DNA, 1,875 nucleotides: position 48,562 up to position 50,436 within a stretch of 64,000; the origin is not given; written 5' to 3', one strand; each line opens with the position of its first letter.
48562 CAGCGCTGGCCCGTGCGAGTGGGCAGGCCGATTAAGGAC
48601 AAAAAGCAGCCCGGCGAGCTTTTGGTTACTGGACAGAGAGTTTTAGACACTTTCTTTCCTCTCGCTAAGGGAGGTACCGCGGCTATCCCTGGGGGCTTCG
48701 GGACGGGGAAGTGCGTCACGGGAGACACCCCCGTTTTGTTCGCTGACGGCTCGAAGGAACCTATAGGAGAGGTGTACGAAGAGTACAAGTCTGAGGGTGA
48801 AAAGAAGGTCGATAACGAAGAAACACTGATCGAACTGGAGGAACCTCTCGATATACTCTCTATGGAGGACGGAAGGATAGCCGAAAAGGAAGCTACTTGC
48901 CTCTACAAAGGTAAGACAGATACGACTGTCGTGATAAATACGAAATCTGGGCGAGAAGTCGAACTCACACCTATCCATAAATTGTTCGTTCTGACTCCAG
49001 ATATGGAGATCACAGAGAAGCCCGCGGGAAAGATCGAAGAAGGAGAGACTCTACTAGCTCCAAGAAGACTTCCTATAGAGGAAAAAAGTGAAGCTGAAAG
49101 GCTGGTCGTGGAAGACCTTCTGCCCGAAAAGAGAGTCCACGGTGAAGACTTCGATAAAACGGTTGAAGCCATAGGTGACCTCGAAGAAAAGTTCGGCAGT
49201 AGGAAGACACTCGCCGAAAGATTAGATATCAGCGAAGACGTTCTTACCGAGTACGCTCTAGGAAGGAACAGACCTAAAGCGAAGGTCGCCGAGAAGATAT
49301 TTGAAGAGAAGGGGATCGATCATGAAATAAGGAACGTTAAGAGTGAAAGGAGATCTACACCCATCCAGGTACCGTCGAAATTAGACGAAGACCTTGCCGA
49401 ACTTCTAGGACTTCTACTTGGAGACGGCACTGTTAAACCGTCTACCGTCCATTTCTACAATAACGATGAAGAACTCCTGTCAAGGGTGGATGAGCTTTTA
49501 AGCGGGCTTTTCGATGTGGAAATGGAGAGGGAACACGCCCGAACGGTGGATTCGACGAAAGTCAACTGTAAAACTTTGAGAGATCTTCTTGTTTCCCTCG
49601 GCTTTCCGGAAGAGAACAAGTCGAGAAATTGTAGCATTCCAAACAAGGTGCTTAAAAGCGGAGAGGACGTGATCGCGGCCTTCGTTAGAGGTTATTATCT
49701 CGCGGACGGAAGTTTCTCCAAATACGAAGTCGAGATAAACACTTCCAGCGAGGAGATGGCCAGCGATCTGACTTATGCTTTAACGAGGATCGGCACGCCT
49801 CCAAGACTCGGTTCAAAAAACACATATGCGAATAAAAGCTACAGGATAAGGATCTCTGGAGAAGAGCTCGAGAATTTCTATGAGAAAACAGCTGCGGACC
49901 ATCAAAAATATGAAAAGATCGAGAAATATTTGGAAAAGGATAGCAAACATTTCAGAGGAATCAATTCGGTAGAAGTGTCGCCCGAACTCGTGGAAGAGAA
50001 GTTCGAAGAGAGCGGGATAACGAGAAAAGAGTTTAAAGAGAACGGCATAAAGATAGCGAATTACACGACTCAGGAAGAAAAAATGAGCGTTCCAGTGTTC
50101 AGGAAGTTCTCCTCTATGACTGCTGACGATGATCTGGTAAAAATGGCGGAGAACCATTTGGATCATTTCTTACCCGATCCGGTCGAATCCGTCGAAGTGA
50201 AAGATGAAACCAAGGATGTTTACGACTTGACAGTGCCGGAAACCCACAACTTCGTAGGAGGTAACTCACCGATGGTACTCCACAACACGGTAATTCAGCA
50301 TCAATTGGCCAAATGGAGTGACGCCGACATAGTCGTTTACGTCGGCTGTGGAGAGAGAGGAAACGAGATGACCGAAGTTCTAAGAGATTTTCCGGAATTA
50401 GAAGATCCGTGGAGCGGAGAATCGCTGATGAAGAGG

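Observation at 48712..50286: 525-aa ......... intein in the P-loop of atpA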

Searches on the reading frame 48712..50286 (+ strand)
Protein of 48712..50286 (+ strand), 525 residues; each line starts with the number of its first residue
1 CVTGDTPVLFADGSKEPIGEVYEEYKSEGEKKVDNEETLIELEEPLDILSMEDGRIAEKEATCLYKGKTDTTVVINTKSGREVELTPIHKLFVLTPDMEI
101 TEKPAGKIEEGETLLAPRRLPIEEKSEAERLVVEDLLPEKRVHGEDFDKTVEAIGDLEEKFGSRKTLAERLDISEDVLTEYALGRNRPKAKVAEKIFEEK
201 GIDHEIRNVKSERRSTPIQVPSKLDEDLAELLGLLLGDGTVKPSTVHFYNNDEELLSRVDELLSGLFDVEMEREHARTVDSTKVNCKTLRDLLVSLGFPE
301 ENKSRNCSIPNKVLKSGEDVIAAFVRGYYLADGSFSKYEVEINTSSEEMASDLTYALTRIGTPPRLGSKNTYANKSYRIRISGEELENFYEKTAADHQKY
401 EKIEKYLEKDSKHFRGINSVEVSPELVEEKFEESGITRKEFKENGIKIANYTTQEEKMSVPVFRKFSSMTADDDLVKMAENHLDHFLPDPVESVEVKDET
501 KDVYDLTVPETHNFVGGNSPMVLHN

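Call 4: search_protein_families(library=pfam, proteins=[window:48712-50286:+], max_evalue=0.01)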
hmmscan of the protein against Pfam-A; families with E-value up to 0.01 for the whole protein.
window:48712-50286:+ (525 aa): 4 families
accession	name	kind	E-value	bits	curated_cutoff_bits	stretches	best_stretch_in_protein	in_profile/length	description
PF14890.11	Intein_splicing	-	3.9e-22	79.2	35.8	1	9-525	2-155/155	Intein splicing domain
PF14528.11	LAGLIDADG_3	-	2.6e-21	76.1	22.5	2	319-392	1-80/82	LAGLIDADG-like domain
PF14527.11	LAGLIDADG_WhiA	-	1.7e-05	25.3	23.2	1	322-379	2-59/93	WhiA LAGLIDADG-like domain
PF01381.28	HTH_3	-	0.0095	16.4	23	0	163-198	11-46/55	Helix-turn-helix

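Call 5: search_protein_families(library=ncbifam, proteins=[window:48712-50286:+], max_evalue=0.001)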
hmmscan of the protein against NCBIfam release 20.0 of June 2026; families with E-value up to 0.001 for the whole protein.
window:48712-50286:+ (525 aa): 13 families
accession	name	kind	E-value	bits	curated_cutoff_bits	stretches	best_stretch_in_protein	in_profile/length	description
NF011287.0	PRK14698.1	equivalog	7.8e-77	259.2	1238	2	191-525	358-669/1017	V-type ATP synthase subunit A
NF003157.0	PRK04132.1-2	equivalog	7e-35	120.2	1103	3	224-408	168-354/864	replication factor C small subunit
NF003159.0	PRK04132.1-4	equivalog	1.4e-27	96.1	999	2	219-418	170-356/852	replication factor C small subunit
NF005852.0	PRK07773.1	equivalog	7.5e-22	77.4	780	1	223-525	503-826/886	replicative DNA helicase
NF006207.0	PRK08332.1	equivalog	4.6e-20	70.5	2400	2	306-523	470-697/1684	vitamin B12-dependent ribonucleotide reductase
NF045703.1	rSAM_Tes_intein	exception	3.7e-16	58.1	1700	1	20-410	178-561/1040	tetraether lipid synthase Tes, intein-containing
TIGR01445.1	intein_Nterm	domain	5.5e-16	59.3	24.5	1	1-93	1-83/83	intein N-terminal splicing region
NF011491.0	PRK14898.1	equivalog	1.3e-15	56.6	783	1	19-413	97-429/860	DNA-directed RNA polymerase subunit A''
NF003158.0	PRK04132.1-3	equivalog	1.3e-15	55.6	1750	2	1-122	62-175/1437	replication factor C small subunit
NF038098.1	GyrA_w_intein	exception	3.3e-09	35.2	1850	1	218-516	229-530/1232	intein-containing DNA gyrase subunit A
NF011418.0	PRK14845.1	equivalog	4.2e-09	34.7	756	1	31-453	50-353/1049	translation initiation factor IF-2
TIGR01443.1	intein_Cterm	domain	6.5e-08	32.6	15.6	1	502-525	1-23/24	intein C-terminal splicing region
TIGR00647.1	DNA_bind_WhiA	equivalog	0.00031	20.1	44.1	1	287-391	89-195/304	DNA-binding protein WhiA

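Call 6: search_solved_structures(query=window:48712-50286:+, max_evalue=0.01, show_alignments=3)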
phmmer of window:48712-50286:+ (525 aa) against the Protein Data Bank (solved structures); distinct sequences matched with E-value up to 0.01: 11.
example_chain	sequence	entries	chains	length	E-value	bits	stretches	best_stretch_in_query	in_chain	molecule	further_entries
7qss_A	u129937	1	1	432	3.2e-69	237.5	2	212-525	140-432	V-type ATP synthase alpha chain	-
7qsu_A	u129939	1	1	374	6.8e-57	196.9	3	211-385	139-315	V-ATPase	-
7qst_A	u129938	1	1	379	8.8e-48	166.8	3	216-382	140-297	V-type ATP synthase subunit A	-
4o1s_A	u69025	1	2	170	1.7e-21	80.1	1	2-116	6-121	V-type ATP synthase alpha chain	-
1dq3_A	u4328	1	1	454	8.2e-19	71.2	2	308-524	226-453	ENDONUCLEASE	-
2cw7_A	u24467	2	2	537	1.3e-11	47.5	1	223-385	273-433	Endonuclease PI-PkoII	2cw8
6rpq_A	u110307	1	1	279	4.8e-10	42.3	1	2-120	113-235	Ubiquitin-like protein SMT3,1108aa long hypothetical cell division control protein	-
4e2u_A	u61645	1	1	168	3.2e-09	39.6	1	15-119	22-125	Pho radA intein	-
2lqm_A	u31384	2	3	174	3.3e-09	39.6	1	15-119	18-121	Pho radA intein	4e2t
6rpp_A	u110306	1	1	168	5.3e-06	29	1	4-130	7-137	Cell division control protein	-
2jmz_A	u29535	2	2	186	0.0022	20.3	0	4-120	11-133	Hypothetical protein MJ0781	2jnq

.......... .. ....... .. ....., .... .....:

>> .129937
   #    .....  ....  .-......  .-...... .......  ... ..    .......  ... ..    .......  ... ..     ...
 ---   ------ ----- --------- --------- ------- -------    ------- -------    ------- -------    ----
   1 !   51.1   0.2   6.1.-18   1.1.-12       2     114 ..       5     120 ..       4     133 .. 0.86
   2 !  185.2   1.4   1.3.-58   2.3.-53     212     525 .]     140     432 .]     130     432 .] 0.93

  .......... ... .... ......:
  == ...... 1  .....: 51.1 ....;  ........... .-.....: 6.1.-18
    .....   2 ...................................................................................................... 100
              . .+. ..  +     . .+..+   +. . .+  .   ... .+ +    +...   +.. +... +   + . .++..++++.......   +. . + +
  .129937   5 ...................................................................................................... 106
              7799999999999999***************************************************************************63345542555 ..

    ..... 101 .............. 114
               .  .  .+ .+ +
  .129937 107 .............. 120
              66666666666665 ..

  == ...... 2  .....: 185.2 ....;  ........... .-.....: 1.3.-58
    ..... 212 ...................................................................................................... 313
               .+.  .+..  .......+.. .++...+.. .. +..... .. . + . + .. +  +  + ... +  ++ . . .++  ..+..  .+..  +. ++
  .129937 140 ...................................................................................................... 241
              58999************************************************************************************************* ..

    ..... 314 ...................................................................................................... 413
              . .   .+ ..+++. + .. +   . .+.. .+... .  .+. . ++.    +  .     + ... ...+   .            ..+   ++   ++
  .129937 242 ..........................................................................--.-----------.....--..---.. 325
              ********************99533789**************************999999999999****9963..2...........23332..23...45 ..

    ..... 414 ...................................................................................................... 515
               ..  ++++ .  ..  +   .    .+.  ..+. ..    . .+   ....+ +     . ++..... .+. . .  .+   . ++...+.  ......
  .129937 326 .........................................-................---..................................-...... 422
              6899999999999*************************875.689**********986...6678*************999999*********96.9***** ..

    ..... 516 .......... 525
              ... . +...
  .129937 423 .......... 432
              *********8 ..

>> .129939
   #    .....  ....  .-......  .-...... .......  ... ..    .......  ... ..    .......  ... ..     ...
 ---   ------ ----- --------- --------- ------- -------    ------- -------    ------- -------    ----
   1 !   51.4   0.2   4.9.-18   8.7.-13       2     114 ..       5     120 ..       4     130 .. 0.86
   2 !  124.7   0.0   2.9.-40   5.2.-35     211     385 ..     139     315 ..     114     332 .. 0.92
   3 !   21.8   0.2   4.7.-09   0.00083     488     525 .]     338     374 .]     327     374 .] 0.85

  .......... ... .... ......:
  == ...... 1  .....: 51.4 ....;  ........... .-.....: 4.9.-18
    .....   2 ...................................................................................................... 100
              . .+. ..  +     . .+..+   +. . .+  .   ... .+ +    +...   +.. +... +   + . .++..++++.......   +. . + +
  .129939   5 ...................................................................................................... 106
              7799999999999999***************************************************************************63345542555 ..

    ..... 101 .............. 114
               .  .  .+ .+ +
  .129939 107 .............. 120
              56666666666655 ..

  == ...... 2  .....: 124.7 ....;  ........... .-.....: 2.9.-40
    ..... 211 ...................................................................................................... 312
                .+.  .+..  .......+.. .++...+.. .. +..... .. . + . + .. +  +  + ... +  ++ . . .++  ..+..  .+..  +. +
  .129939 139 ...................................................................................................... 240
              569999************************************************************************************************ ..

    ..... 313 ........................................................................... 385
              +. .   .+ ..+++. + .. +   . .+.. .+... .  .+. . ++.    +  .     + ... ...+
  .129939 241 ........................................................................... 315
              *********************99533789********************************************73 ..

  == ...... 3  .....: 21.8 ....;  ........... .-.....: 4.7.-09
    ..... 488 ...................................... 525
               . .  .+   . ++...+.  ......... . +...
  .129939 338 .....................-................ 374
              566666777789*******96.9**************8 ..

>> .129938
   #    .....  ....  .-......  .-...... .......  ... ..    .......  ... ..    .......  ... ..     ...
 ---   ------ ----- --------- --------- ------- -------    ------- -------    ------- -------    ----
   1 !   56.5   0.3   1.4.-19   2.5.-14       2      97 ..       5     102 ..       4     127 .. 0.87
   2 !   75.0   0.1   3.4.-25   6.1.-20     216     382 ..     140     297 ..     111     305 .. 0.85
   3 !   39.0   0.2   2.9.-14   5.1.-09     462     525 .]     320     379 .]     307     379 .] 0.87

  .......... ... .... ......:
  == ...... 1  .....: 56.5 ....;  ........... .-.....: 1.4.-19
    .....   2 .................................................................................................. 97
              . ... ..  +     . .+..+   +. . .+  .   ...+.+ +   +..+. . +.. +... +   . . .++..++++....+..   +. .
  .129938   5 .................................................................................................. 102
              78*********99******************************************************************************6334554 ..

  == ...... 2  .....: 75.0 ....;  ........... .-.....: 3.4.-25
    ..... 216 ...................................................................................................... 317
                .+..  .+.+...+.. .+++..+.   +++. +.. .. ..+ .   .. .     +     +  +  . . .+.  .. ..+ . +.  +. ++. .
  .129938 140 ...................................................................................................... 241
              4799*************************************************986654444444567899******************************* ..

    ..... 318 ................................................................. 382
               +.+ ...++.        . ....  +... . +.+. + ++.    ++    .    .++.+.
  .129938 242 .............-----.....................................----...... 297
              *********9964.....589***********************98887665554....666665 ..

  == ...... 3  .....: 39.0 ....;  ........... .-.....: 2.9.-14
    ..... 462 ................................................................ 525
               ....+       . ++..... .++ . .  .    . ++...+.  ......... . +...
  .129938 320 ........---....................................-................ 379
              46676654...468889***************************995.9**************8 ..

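Call 8: find_homologous_proteins(query=window:48712-50286:+, max_evalue=0.00001)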
Query window:48712-50286:+ (525 aa): 15 proteins with E <= 0.00001 among 8000 candidates.
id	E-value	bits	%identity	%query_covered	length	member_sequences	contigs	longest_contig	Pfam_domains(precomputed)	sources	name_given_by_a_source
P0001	0.0e+0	1019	87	100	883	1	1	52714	PF16886.12,PF02874.30,PF00006.32,PF14528.12,PF14890.12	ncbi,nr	ncbi:MAG: V-type ATP synthase subunit A, partial [Candidatus Thermoplasmatota archaeon]|nr:V-type AT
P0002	9.4e-242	822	69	100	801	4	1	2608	PF16886.12,PF02874.30,PF14528.12,PF14890.12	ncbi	ncbi:MAG: LAGLIDADG family homing endonuclease, partial [Candidatus Saliniplasma sp.]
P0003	2.1e-207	708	75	81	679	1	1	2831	PF16886.12,PF02874.30,PF14528.12,PF14890.12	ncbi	ncbi:MAG: LAGLIDADG family homing endonuclease, partial [Candidatus Thermoplasmatota archaeon]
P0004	1.5e-161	557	52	96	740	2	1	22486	PF16886.12,PF02874.30,PF14528.12,PF14890.12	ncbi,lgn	-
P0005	4.3e-135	470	64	62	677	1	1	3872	PF00006.32,PF22919.2,PF14528.12,PF14527.12,PF14890.12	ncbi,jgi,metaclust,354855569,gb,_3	metaclust:\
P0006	1.5e-90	323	36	98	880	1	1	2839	PF00006.32,PF22919.2,PF14528.12,PF14890.12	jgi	jgi:V/A-type H+-transporting ATPase subunit A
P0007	4.5e-63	232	67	23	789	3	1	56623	PF16886.12,PF02874.30,PF00006.32,PF22919.2,PF14890.12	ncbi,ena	-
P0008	7.6e-62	228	63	22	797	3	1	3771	PF16886.12,PF02874.30,PF00006.32,PF22919.2,PF14890.12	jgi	-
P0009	7.9e-61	225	38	69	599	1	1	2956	PF16886.12,PF02874.30,PF14528.12,PF14890.12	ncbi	ncbi:MAG: LAGLIDADG family homing endonuclease, partial [Halobacteriales archaeon]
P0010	3.7e-60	223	67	22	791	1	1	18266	PF16886.12,PF02874.30,PF00006.32,PF22919.2,PF14890.12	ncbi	-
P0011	2.2e-59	220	65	22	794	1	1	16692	PF16886.12,PF02874.30,PF00006.32,PF22919.2,PF14890.12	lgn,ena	-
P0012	9.3e-59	218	69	22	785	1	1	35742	PF16886.12,PF02874.30,PF00006.32,PF22919.2,PF14890.12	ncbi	-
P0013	4.9e-57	212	61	24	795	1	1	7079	PF16886.12,PF02874.30,PF00006.32,PF22919.2,PF14890.12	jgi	-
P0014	2.0e-55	207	62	24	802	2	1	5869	PF16886.12,PF02874.30,PF00006.32,PF22919.2,PF14890.12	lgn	-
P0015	7.7e-55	205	61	24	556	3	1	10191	PF00006.32,PF22919.2,PF14890.12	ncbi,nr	ncbi:MAG: V-type ATP synthase subunit A, partial [Candidatus Thermoplasmatota archaeon]|nr:V-type AT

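Call 19: find_encoding_contigs(protein=P0001, flank=10000, max_places=3)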
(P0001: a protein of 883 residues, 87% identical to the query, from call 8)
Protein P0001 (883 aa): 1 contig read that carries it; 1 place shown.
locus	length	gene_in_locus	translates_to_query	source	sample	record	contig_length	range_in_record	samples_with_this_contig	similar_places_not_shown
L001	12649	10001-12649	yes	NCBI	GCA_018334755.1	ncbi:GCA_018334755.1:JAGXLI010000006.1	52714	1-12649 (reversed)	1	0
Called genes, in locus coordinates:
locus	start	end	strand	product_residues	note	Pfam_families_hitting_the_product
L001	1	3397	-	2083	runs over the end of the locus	PF00082:Peptidase_S8, PF00041:fn3 (faint), PF05048:NosD, PF13229:Beta_helix, PF05048:NosD, PF13229:Beta_helix, PF05048:NosD, PF13229:Beta_helix, +10 more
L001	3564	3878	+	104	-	-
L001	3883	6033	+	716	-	PF01496:V_ATPase_I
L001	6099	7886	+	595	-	PF00801:PKD (faint), PF18911:PKD_4 (weak), PF00137:ATP-synt_C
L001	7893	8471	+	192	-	PF01991:vATP-synt_E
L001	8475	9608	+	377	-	PF01992:vATP-synt_AC39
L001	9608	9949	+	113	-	PF01990:ATP-synt_F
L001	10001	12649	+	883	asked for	PF02874:ATP-synt_ab_N, PF16886:ATP-synt_ab_Xtn, PF14890:Intein_splicing, PF14528:LAGLIDADG_3, PF00006:ATP-synt_ab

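Call 28: find_encoding_contigs(protein=P0002, flank=3000, max_places=2)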
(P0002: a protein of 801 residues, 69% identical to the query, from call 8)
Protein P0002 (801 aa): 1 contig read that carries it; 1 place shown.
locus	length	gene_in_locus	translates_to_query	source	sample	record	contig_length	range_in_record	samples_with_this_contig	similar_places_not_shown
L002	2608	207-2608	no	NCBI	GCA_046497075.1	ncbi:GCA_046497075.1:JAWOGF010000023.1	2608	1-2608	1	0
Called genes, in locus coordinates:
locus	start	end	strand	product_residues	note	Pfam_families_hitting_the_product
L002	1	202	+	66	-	PF01990:ATP-synt_F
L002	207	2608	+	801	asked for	PF02874:ATP-synt_ab_N, PF16886:ATP-synt_ab_Xtn, PF14890:Intein_splicing, PF14528:LAGLIDADG_3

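Call 29: find_encoding_contigs(protein=P0004, flank=10000, max_places=2)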
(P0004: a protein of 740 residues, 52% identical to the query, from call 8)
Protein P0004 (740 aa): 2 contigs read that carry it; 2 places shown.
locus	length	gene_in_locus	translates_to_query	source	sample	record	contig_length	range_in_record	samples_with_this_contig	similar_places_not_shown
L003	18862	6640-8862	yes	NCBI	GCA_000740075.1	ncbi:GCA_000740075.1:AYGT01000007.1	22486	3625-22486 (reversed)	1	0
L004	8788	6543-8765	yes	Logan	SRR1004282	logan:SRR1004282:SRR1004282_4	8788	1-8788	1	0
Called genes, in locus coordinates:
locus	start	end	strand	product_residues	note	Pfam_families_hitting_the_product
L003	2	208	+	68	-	?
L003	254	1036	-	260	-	PF02673:BacA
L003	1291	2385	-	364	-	PF02005:TRM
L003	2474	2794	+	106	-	-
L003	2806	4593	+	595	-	PF01496:V_ATPase_I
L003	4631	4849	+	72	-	PF00137:ATP-synt_C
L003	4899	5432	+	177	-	PF01991:vATP-synt_E (faint)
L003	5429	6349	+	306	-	PF01992:vATP-synt_AC39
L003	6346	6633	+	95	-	PF01990:ATP-synt_F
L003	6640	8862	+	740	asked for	PF02874:ATP-synt_ab_N, PF16886:ATP-synt_ab_Xtn, PF14890:Intein_splicing, PF14528:LAGLIDADG_3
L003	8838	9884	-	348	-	-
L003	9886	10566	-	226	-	PF00005:ABC_tran, PF13304:AAA_21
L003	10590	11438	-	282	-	PF00106:adh_short, PF01370:Epimerase (weak), PF13561:adh_short_C2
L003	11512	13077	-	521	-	PF00999:Na_H_Exchanger, PF02254:TrkA_N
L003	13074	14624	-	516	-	PF00999:Na_H_Exchanger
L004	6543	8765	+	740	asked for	PF02874:ATP-synt_ab_N, PF16886:ATP-synt_ab_Xtn, PF14890:Intein_splicing, PF14528:LAGLIDADG_3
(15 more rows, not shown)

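Call 30: find_encoding_contigs(protein=P0007, flank=10000, max_places=2)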
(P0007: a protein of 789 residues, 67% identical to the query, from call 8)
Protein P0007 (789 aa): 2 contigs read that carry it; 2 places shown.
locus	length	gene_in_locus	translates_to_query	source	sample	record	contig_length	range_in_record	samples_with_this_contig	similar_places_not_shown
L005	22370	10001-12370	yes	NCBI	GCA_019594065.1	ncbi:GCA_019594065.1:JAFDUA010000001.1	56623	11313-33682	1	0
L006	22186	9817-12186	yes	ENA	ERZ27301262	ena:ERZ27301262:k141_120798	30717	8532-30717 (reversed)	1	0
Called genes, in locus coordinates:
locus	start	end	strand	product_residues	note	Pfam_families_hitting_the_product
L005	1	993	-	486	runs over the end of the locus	PF19289:PmbA_TldD_3rd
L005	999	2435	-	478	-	PF01523:PmbA_TldD_1st, PF19290:PmbA_TldD_2nd (weak), PF19289:PmbA_TldD_3rd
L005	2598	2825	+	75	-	-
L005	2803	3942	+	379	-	PF01381:HTH_3, PF12844:HTH_19 (faint), PF13560:HTH_31, PF06114:Peptidase_M78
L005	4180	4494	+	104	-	-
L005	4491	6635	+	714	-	PF01496:V_ATPase_I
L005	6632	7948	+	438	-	PF00137:ATP-synt_C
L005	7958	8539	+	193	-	PF01991:vATP-synt_E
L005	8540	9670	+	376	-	PF01992:vATP-synt_AC39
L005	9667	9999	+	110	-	PF01990:ATP-synt_F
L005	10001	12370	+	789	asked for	PF02874:ATP-synt_ab_N, PF16886:ATP-synt_ab_Xtn, PF14890:Intein_splicing, PF00006:ATP-synt_ab, PF22919:ATP-synt_VA_C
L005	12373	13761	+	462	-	PF02874:ATP-synt_ab_N, PF00006:ATP-synt_ab, PF22919:ATP-synt_VA_C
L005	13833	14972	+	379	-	PF02771:Acyl-CoA_dh_N, PF02770:Acyl-CoA_dh_M, PF00441:Acyl-CoA_dh_1, PF08028:Acyl-CoA_dh_2, PF22924:ACOX_C_alpha1 (weak)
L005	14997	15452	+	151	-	PF01161:PBP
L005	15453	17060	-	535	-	PF03255:ACCA (weak), PF01039:Carboxyl_trans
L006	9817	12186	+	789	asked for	PF02874:ATP-synt_ab_N, PF16886:ATP-synt_ab_Xtn, PF14890:Intein_splicing, PF00006:ATP-synt_ab, PF22919:ATP-synt_VA_C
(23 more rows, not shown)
